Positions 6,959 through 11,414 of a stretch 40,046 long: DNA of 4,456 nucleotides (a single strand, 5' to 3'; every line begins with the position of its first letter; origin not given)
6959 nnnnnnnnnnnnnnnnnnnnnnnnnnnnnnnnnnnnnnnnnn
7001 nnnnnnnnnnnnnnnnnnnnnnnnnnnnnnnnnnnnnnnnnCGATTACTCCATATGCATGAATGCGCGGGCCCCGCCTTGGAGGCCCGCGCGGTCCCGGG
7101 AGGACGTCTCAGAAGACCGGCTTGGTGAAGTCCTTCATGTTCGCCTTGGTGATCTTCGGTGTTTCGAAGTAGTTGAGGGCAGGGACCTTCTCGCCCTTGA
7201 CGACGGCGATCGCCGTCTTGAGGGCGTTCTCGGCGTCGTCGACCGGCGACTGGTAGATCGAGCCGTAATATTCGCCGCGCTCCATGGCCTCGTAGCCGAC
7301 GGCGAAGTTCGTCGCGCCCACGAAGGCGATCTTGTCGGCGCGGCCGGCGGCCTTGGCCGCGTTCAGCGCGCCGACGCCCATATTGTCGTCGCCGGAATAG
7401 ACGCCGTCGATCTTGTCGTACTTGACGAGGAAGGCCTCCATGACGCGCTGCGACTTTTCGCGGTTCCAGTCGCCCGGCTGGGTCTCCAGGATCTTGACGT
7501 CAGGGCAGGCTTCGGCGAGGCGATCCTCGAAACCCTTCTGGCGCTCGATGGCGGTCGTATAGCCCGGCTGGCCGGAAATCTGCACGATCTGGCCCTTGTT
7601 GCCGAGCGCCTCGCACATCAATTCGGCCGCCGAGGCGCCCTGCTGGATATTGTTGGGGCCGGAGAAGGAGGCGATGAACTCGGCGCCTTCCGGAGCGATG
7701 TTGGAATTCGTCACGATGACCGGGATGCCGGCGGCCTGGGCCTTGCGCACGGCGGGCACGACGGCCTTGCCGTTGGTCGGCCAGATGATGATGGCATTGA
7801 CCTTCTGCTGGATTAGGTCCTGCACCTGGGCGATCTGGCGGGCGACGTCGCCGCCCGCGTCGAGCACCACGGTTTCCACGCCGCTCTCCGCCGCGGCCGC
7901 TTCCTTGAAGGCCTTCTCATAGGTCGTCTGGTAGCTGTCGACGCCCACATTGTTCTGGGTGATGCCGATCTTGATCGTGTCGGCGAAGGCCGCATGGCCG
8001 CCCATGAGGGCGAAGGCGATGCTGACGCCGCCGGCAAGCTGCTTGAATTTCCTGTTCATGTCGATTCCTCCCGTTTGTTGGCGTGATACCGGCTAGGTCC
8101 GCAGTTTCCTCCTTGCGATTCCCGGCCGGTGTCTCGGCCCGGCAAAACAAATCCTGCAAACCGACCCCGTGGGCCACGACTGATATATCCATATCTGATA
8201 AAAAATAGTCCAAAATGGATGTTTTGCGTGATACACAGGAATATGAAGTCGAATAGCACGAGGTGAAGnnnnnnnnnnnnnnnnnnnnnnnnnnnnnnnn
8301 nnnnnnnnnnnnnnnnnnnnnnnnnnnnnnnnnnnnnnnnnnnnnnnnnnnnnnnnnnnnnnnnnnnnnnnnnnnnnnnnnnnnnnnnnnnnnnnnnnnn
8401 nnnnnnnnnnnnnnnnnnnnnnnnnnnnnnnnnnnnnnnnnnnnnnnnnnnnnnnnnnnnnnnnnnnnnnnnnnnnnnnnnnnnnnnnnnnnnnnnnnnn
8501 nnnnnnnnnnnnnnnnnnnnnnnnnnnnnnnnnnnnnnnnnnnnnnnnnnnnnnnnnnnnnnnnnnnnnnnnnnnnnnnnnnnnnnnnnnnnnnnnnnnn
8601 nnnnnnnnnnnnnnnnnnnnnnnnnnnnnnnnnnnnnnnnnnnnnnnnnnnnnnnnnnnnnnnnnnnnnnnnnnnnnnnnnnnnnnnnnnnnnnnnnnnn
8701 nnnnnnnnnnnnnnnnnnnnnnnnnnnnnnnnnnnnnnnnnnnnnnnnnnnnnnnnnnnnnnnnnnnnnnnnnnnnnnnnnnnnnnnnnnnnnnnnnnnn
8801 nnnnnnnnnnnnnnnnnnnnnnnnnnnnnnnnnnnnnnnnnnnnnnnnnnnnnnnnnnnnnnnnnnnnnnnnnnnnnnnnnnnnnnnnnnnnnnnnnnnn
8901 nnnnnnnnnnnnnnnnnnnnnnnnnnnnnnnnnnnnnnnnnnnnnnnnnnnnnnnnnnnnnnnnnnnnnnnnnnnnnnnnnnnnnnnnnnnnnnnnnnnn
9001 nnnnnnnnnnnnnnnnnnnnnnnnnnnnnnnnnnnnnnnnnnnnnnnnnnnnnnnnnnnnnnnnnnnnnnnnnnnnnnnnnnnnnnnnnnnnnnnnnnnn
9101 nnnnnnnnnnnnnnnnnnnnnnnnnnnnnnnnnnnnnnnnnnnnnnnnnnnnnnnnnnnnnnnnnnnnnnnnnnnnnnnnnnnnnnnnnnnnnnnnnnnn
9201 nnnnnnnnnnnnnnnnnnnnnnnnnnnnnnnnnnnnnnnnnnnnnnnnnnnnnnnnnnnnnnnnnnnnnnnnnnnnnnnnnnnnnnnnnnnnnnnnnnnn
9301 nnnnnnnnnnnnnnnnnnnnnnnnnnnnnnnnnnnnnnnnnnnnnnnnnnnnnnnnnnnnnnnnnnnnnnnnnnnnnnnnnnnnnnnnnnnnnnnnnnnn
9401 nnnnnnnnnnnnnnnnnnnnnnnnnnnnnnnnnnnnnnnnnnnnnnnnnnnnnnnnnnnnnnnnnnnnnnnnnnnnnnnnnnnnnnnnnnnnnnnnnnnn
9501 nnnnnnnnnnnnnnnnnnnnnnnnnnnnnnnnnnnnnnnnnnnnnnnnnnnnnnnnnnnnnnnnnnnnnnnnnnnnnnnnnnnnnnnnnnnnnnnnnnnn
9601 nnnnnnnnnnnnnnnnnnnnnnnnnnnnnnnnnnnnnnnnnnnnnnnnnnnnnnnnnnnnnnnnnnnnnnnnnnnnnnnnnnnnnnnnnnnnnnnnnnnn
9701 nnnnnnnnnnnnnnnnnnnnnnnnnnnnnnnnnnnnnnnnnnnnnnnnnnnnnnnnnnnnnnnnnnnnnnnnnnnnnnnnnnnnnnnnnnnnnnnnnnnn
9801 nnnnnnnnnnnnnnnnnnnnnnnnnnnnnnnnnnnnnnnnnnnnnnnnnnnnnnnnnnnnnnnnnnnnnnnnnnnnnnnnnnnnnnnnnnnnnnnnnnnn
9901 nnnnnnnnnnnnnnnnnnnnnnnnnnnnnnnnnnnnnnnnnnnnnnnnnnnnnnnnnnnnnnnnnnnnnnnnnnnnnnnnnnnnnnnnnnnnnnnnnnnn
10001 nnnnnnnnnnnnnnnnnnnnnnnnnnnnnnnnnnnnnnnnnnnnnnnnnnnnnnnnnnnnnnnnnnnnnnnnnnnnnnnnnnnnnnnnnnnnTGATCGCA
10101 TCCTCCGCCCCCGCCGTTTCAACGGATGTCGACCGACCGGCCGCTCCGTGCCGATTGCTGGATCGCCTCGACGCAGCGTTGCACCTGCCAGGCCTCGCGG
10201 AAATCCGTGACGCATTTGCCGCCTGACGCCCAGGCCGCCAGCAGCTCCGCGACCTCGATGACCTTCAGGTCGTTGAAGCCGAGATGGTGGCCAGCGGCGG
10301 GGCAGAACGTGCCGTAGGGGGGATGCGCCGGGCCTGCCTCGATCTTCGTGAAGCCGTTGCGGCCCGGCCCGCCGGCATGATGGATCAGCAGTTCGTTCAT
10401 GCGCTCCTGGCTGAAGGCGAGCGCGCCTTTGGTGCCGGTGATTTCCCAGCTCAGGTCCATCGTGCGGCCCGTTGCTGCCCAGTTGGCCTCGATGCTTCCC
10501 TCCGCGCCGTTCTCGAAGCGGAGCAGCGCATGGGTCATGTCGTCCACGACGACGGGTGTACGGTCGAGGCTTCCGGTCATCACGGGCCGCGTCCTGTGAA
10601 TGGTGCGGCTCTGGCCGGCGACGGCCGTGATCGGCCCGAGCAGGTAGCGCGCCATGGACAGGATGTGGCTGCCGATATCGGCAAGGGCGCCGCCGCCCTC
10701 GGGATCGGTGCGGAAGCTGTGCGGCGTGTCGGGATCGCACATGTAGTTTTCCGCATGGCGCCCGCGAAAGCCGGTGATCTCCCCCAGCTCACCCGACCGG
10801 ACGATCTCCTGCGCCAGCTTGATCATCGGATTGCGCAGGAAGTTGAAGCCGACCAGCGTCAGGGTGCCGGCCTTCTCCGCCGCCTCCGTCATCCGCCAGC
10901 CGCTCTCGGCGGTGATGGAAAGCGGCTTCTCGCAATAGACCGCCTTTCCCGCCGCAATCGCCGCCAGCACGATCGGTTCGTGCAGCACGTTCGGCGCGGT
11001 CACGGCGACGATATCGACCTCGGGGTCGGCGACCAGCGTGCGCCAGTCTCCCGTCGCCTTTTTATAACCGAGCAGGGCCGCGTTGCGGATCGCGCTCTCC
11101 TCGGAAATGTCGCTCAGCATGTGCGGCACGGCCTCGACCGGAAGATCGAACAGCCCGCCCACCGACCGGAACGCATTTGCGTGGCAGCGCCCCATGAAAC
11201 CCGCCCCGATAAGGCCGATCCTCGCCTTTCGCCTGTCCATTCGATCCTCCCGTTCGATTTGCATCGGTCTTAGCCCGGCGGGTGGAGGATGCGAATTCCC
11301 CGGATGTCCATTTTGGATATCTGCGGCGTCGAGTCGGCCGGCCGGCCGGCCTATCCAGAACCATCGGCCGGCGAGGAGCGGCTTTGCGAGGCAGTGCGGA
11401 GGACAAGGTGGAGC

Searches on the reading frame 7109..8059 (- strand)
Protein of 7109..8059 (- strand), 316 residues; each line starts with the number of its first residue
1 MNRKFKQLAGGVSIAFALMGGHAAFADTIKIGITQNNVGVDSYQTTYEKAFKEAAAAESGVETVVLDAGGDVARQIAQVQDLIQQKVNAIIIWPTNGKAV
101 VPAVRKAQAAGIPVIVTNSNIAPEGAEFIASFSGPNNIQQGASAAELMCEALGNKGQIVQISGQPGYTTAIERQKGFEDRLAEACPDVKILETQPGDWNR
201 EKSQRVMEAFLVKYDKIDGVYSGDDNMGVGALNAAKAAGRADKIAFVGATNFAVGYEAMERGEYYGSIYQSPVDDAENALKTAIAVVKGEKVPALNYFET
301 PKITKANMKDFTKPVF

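Call 7: search_protein_families(library=pfam, proteins=[window:7109-8059:-])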
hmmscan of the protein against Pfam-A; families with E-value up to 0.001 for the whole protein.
window:7109-8059:- (316 aa): 4 families
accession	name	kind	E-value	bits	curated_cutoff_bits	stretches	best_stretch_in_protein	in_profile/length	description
PF13407.12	Peripla_BP_4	-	2e-62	211.5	35.1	1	36-291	6-258/258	Periplasmic binding protein domain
PF00532.27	Peripla_BP_1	-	5.8e-15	56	22.2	1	51-261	22-228/281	Periplasmic binding proteins and sugar binding domain of LacI family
PF13377.12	Peripla_BP_3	-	2.1e-07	31.6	26.5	1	162-251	18-112/167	Periplasmic binding protein-like domain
PF13458.12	Peripla_BP_6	-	3.9e-06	27.2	31.7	1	29-267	2-243/343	Periplasmic binding protein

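Call 58: search_solved_structures(query=window:7109-8059:-, max_evalue=1e-20)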
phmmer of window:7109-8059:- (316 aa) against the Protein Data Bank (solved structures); distinct sequences matched with E-value up to 1e-20: 27.
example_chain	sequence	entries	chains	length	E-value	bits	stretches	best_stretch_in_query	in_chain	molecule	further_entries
2ioy_A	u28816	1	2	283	2e-39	138.9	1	52-309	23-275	Periplasmic sugar-binding protein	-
5hko_A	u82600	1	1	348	1.1e-37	133.2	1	14-308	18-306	ABC transporter, carbohydrate uptake transporter-2 (CUT2) family, periplasmic sugar-bindin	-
4rs3_A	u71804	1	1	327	4.3e-37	131.3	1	18-308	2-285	ABC transporter, carbohydrate uptake transporter-2 (CUT2) family, periplasmic sugar-bindin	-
4rsm_A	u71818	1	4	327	6.7e-37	130.7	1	18-308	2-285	Periplasmic binding protein/LacI transcriptional regulator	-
5dte_A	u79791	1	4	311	3.9e-31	111.8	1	53-309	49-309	Monosaccharide-transporting ATPase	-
7e7m_A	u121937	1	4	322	3.2e-29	105.5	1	54-309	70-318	D-ribose ABC transporter substrate-binding protein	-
4yo7_A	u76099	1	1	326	5.4e-29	104.7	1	31-294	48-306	Sugar ABC transporter (Sugar-binding protein)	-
1dbp_A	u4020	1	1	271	6.1e-29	104.5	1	51-295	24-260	D-RIBOSE-BINDING PROTEIN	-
1urp_A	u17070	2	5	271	7e-29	104.3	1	51-295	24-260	D-RIBOSE-BINDING PROTEIN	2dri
1ba2_A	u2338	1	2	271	8.5e-29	104.1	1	51-295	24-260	D-RIBOSE-BINDING PROTEIN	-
6hyh_A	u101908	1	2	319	1.8e-28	103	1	29-294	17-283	Periplasmic binding protein/LacI transcriptional regulator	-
6hbd_A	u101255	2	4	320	2e-28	102.8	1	28-294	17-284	ABC transporter periplasmic-binding protein YtfQ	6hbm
6hb0_A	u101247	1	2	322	2.3e-28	102.7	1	28-294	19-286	ABC transporter periplasmic-binding protein YtfQ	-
1drk_A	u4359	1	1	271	2.4e-28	102.6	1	51-295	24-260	D-RIBOSE-BINDING PROTEIN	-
2gx6_A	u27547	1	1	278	3.2e-28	102.2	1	50-295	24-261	D-ribose-binding periplasmic protein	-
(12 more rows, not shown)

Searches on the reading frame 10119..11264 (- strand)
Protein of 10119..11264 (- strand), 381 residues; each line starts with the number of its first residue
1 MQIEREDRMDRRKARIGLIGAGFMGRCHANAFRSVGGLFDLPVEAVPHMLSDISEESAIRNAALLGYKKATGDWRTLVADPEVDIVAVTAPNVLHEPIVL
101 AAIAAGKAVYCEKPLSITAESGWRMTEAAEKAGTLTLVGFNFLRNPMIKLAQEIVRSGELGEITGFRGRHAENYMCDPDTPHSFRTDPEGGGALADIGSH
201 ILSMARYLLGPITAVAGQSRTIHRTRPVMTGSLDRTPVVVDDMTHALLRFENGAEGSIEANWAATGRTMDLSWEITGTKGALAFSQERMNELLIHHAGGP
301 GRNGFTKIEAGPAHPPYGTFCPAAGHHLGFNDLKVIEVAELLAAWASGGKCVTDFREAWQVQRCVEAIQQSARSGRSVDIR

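Call 7: search_protein_families(library=pfam, proteins=[window:10119-11264:-])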
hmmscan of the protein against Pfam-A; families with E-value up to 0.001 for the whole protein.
window:10119-11264:- (381 aa): 4 families
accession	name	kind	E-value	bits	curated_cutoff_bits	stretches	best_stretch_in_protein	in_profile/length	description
PF22725.1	GFO_IDH_MocA_C3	-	7.3e-31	107.2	27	1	150-282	3-123/124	GFO/IDH/MocA C-terminal domain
PF02894.22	GFO_IDH_MocA_C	-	1.5e-19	71.1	22.9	1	153-380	2-218/218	Oxidoreductase family, C-terminal alpha/beta domain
PF01408.29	GFO_IDH_MocA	-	5.2e-19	69.6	24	1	15-140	2-120/120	Oxidoreductase family, NAD-binding Rossmann fold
PF22685.1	Gal80p_C-like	-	0.00019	22.1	29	1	146-283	1-149/152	Gal80p, C-terminal domain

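Call 29: search_protein_families(library=ncbifam, proteins=[window:10119-11264:-], max_evalue=0.01)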
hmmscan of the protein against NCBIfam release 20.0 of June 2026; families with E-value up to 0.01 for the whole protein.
window:10119-11264:- (381 aa): 9 families
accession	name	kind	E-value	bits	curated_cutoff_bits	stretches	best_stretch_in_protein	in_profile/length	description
NF052479.1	LevoglcsnDh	equivalog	6.7e-87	291.7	650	1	12-379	2-385/386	levoglucosan dehydrogenase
TIGR04380.1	myo_inos_iolG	equivalog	6.4e-32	110.7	355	1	14-297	2-265/330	inositol 2-dehydrogenase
NF041392.1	XylDh_Gfo6_Halo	equivalog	5.8e-23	81.2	350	1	78-285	78-276/350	D-xylose 1-dehydrogenase Gfo6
NF040723.1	UDP-GlcNAcDh_Arch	equivalog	5.9e-22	78.5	450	1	15-282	2-235/302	UDP-N-acetylglucosamine 3-dehydrogenase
NF052679.1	InsChiInosDhIolG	equivalog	6.4e-17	61.6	540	1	15-162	4-147/343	bifunctional inositol 2-dehydrogenase/D-chiro-inositol 1-dehydrogenase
NF008607.0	PRK11579.1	subfamily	2.9e-14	52.8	330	1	14-215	5-195/346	oxidoreductase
NF058563.1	BT_2159_fam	equivalog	4.7e-12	45.6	650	1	15-208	2-182/350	disaccharide 3-dehydrogenase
NF058561.1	BT_2158_fam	equivalog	1.3e-09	37.2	750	1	70-164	82-178/487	glycoside 3-dehydrogenase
NF007574.0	PRK10206.1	equivalog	1.8e-05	23.9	352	1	69-217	52-195/345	oxidoreductase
